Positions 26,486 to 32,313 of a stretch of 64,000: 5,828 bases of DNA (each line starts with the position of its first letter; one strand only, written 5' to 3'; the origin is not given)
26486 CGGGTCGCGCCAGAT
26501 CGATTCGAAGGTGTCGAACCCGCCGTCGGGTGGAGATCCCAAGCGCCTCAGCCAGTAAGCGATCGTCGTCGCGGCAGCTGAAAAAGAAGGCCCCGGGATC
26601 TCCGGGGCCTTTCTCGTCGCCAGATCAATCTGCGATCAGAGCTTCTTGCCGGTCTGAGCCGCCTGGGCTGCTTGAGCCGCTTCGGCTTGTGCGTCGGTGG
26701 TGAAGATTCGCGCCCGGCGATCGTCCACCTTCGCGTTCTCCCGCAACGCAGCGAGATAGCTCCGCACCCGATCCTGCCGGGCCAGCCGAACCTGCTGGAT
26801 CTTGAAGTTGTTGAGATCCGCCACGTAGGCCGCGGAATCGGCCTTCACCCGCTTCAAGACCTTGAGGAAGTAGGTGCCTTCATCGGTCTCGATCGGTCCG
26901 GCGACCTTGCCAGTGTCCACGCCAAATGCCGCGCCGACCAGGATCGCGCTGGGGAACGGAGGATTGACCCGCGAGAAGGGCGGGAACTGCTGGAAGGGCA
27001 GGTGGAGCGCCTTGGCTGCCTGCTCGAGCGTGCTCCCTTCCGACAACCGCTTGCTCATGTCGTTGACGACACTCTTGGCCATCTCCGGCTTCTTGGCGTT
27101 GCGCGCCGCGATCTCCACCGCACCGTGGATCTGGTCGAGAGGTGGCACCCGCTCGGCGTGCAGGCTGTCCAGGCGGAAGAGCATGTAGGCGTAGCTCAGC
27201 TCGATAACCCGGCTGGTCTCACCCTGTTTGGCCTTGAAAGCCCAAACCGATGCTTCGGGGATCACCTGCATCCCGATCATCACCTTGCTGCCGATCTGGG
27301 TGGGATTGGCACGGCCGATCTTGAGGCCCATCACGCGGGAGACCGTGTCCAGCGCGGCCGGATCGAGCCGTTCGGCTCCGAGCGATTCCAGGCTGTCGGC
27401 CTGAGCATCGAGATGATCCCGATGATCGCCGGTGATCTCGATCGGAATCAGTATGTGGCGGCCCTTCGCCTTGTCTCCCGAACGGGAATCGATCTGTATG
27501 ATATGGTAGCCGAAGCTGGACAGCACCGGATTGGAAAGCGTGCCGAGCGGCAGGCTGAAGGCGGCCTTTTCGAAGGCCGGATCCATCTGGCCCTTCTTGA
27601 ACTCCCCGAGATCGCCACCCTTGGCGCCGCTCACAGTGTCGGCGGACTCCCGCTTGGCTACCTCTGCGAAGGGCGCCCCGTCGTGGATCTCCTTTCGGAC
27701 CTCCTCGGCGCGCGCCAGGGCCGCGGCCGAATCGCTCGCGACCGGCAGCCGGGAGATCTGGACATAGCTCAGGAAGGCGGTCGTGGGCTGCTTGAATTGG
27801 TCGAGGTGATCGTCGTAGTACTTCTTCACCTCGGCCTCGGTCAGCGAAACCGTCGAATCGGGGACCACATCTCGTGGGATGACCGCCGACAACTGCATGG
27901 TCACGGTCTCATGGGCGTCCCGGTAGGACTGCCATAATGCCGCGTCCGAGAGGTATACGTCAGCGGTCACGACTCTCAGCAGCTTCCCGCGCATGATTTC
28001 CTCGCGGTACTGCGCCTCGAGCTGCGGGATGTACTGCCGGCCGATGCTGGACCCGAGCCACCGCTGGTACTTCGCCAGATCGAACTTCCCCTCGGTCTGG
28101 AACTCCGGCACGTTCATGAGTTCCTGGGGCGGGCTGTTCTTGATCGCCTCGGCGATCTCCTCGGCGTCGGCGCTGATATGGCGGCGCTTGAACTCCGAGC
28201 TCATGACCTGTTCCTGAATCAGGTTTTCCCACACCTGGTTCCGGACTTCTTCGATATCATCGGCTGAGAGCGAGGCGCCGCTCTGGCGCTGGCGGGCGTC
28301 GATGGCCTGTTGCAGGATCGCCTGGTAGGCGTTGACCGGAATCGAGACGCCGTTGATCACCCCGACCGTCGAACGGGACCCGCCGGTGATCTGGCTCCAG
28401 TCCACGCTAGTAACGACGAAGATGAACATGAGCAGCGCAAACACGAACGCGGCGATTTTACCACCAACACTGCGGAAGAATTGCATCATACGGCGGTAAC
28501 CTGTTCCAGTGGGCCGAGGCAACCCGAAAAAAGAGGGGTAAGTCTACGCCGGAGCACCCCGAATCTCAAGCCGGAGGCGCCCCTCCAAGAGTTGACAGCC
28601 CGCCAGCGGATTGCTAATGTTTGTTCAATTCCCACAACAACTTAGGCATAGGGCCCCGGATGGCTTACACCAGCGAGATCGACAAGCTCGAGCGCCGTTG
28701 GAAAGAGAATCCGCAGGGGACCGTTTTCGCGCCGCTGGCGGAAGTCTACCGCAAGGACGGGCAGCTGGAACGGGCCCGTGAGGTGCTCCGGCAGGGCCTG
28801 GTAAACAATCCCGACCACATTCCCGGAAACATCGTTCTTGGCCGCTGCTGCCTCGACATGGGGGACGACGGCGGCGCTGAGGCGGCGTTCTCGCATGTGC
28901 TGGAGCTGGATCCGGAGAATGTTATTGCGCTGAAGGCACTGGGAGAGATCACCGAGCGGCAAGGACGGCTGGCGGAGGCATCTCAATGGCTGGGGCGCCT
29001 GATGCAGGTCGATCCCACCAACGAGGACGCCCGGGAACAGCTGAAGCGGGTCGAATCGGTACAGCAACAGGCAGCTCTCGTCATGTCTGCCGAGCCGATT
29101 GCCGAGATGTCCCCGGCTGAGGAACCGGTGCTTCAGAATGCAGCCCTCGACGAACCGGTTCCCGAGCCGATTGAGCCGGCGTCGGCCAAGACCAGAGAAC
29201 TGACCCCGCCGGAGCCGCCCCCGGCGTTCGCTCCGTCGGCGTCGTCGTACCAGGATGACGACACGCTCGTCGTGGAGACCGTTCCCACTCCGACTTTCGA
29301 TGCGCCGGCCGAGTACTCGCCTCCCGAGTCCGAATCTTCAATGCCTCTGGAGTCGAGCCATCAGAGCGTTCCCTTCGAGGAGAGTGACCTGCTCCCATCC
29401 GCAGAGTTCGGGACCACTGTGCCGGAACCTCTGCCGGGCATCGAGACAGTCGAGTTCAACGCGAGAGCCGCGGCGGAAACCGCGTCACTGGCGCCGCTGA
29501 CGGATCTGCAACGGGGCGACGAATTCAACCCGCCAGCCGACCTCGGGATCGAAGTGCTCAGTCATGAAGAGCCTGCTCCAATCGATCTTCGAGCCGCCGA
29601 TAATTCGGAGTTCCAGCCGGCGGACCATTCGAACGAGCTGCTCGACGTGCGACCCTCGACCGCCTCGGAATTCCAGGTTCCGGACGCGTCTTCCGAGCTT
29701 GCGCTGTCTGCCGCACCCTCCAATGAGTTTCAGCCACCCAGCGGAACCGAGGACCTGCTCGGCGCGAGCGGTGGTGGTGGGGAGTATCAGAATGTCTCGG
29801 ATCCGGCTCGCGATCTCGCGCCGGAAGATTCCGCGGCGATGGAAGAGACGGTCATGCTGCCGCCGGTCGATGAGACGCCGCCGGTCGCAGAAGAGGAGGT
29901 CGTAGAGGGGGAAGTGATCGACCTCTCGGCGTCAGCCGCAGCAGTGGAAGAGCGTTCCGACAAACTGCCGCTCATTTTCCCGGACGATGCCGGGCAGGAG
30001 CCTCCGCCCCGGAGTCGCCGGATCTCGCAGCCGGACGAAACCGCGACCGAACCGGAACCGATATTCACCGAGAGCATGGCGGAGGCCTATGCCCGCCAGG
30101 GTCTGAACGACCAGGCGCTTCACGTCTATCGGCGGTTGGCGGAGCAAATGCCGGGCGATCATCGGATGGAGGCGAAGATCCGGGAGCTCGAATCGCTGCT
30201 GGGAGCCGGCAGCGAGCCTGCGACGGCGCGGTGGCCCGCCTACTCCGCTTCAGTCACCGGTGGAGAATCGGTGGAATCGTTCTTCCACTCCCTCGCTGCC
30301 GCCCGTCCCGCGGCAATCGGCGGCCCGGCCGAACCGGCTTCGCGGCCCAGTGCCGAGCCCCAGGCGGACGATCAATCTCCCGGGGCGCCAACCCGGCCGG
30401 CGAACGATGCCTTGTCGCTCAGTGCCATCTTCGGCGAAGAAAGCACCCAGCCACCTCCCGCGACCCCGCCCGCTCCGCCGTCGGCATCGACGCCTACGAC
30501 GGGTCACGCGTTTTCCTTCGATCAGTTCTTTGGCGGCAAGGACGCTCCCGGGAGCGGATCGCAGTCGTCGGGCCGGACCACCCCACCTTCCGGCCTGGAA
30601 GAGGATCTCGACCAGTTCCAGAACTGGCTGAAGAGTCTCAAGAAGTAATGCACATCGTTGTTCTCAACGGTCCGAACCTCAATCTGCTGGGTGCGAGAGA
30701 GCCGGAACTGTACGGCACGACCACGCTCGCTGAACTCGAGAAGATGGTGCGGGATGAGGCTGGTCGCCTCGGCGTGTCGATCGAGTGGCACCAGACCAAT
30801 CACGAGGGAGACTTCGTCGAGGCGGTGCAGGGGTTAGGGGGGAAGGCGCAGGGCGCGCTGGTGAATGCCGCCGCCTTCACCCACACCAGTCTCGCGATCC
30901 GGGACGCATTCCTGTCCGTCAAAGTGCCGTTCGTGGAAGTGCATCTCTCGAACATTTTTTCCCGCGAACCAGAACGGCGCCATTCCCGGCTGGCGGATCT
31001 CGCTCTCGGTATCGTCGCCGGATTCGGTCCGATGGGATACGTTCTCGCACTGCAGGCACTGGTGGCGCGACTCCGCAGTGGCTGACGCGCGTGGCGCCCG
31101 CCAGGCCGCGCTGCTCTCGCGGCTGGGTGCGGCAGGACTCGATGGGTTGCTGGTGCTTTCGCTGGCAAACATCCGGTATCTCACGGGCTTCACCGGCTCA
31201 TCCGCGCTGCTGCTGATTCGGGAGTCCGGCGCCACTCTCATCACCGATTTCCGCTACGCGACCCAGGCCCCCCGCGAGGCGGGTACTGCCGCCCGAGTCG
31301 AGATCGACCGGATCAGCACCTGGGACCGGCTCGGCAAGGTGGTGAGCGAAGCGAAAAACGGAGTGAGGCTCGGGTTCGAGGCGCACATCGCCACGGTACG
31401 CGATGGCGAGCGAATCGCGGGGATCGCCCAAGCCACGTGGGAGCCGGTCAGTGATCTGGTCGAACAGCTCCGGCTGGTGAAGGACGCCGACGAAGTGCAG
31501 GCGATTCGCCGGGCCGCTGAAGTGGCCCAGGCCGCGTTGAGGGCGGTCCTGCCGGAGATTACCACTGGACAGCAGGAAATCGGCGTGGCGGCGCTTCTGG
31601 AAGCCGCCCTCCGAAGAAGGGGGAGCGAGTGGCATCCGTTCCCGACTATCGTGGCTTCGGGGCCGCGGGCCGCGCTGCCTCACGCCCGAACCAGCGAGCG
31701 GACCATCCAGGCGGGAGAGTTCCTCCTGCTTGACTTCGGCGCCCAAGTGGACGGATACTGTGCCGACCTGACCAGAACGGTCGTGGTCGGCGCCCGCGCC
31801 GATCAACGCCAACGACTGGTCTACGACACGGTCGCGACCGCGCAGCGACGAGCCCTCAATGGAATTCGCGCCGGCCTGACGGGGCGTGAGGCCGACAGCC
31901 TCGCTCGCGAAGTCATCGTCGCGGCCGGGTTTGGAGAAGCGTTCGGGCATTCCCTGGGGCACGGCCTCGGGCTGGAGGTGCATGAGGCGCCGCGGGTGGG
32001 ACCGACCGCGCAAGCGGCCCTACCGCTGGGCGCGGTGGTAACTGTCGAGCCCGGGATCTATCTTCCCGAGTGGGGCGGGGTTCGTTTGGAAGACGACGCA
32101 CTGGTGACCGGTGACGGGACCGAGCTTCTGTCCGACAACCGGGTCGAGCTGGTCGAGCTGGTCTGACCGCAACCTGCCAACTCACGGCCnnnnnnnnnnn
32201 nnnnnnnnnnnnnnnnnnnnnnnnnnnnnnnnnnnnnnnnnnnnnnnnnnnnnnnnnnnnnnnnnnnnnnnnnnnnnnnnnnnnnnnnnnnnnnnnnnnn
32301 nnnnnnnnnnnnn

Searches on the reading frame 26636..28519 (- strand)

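Call 55: search_protein_families(library=pfam, proteins=[window:26636-28519:-], max_evalue=0.0001)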
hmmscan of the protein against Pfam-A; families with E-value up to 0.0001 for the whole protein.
window:26636-28519:- (627 aa): 5 families
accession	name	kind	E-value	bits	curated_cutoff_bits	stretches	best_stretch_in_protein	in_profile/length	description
PF13145.12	Rotamase_2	-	3.3e-27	96.2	27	2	227-346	2-108/121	PPIC-type PPIASE domain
PF00639.27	Rotamase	-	1.2e-26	94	21.7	1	261-344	12-96/97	PPIC-type PPIASE domain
PF13623.11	SurA_N_2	-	1.2e-26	93.7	28.5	1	12-155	1-145/145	SurA-like N-terminal domain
PF13616.12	Rotamase_3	-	2e-26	93.2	22.5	1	247-345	15-114/116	PPIC-type PPIASE domain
PF13624.11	SurA_N_3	-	1.6e-22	80.5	27.2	1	11-180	1-161/162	SurA-like N-terminal domain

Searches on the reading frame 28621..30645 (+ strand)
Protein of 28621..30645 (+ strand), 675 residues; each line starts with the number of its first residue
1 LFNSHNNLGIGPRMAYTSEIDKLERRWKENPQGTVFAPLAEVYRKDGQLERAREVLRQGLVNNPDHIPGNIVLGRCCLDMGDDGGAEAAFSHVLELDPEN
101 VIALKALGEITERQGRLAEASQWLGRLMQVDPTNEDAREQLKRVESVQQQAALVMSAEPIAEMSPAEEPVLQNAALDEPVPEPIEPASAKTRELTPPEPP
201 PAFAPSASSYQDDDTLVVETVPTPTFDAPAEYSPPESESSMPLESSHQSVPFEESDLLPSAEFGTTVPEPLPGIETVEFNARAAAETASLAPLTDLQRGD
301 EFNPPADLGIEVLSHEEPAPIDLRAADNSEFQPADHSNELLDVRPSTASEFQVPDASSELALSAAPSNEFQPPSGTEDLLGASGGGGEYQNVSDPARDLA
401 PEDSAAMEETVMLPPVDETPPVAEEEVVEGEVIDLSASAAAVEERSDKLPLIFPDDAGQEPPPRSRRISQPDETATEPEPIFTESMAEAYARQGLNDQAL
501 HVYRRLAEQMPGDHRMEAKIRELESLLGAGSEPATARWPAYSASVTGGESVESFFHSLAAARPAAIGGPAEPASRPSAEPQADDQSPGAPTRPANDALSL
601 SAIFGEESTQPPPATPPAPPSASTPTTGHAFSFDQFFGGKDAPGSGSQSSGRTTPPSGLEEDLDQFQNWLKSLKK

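Call 55: search_protein_families(library=pfam, proteins=[window:28621-30645:+], max_evalue=0.0001)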
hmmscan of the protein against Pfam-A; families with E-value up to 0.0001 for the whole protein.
window:28621-30645:+ (675 aa): 12 families
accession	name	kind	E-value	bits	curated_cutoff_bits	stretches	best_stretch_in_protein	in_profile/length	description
PF13428.12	TPR_14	-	7.7e-15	54.4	23.5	0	39-74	7-42/44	Tetratricopeptide repeat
PF07719.23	TPR_2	-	7.8e-15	54.1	27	0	73-100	7-34/34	Tetratricopeptide repeat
PF14559.12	TPR_19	-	1.5e-12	48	25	1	80-137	4-61/68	Tetratricopeptide repeat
PF13176.12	TPR_7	-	4.1e-10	39.4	27.9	0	39-66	5-34/36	Tetratricopeptide repeat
PF13432.12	TPR_16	-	3.8e-09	37.2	32.7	0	81-124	11-54/65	Tetratricopeptide repeat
PF13181.12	TPR_8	-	8.6e-08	32.2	25.7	0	72-100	6-34/34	Tetratricopeptide repeat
PF13414.12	TPR_11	-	9.1e-08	32.1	26.8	0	77-115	4-42/42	TPR repeat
PF23914.1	TPR_CcmH_CycH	-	4.6e-07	30.3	42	1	55-142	38-128/158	Cytochrome c-type biogenesis protein H TPR domain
PF00515.34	TPR_1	-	6.2e-07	29.4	27.8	0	73-100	7-34/34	Tetratricopeptide repeat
PF13424.12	TPR_12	-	1.1e-06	29.1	30.1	0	73-128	9-72/77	Tetratricopeptide repeat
PF13431.12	TPR_17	-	7.4e-06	26.3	24.4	0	90-120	2-32/34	Tetratricopeptide repeat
PF12895.13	ANAPC3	-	5.2e-05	23.9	27.2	0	39-88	29-77/82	Anaphase-promoting complex, cyclosome, subunit 3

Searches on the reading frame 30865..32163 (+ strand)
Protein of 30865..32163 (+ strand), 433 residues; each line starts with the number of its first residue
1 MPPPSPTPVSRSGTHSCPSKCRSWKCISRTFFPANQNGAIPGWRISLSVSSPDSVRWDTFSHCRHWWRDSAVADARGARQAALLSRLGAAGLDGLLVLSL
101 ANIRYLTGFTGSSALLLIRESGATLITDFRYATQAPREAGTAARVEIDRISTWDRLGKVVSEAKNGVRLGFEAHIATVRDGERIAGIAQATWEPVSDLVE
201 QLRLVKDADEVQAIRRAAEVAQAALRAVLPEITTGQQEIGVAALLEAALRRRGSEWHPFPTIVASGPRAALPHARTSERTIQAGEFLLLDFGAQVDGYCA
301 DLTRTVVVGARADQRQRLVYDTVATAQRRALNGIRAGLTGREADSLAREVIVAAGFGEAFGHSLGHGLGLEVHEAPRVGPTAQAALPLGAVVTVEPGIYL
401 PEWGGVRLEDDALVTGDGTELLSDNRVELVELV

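Call 55: search_protein_families(library=pfam, proteins=[window:30865-32163:+], max_evalue=0.0001)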
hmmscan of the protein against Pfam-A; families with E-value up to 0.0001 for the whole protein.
window:30865-32163:+ (433 aa): 2 families
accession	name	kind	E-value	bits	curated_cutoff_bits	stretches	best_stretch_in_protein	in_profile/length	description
PF00557.29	Peptidase_M24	-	3.4e-64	216.9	23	1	213-415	2-207/208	Metallopeptidase family M24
PF01321.24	Creatinase_N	-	1.2e-21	78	22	1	79-205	1-128/128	Creatinase/Prolidase N-terminal domain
